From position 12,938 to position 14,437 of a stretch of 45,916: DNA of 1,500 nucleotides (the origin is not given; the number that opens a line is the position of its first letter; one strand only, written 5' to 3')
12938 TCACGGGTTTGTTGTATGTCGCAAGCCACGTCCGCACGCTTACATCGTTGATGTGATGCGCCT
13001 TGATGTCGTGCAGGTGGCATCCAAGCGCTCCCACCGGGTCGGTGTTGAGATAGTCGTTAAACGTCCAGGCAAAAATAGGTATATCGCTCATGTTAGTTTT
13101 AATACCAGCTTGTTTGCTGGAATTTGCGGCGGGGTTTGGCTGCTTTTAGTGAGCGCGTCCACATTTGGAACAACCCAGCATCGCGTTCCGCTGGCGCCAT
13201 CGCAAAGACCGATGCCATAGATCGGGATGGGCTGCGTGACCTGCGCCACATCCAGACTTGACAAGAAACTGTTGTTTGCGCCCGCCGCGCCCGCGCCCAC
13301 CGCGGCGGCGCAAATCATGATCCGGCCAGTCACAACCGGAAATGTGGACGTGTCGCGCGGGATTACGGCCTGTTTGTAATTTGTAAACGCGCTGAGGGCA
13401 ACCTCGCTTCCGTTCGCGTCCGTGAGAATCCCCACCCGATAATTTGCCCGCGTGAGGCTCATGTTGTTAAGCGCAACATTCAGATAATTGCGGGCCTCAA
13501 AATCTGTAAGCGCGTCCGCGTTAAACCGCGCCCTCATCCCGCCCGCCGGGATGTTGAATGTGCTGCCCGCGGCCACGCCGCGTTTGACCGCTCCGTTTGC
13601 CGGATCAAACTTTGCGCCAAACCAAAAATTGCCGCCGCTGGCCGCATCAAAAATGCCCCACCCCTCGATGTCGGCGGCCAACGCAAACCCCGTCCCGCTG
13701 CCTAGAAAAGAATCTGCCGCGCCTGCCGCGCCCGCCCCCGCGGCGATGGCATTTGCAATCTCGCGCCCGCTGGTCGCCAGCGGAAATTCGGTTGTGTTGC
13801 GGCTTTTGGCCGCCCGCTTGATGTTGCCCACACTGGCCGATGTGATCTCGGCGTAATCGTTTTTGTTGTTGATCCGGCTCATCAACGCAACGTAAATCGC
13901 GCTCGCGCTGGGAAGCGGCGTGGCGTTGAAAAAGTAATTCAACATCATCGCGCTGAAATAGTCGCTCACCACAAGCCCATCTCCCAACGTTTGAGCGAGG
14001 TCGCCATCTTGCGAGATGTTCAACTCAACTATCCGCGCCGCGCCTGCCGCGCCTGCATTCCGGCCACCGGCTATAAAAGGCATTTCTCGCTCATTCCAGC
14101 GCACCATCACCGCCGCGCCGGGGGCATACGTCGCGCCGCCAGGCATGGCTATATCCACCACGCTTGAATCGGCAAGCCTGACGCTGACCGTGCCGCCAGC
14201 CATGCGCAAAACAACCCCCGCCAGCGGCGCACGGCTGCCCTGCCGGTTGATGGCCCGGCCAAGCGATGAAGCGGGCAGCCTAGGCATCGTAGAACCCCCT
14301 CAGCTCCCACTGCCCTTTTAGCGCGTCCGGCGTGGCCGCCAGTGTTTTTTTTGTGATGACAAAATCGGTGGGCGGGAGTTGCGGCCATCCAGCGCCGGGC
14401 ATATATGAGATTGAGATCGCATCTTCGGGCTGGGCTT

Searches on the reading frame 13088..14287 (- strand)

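Call 34: search_protein_families(library=phrogs, proteins=[window:13088-14287:-], max_evalue=0.001)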
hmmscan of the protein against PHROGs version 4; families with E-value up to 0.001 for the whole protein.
window:13088-14287:- (399 aa): 0 families

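Call 85: search_protein_families(library=pfam, proteins=[window:13088-14287:-], max_evalue=0.01)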
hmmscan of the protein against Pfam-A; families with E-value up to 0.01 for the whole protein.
window:13088-14287:- (399 aa): 1 family
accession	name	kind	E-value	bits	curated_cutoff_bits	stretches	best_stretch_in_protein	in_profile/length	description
PF23140.1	Gp80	-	4.4e-10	40.4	27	1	107-251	2-125/128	Podophage GP4 fiber I protein gp80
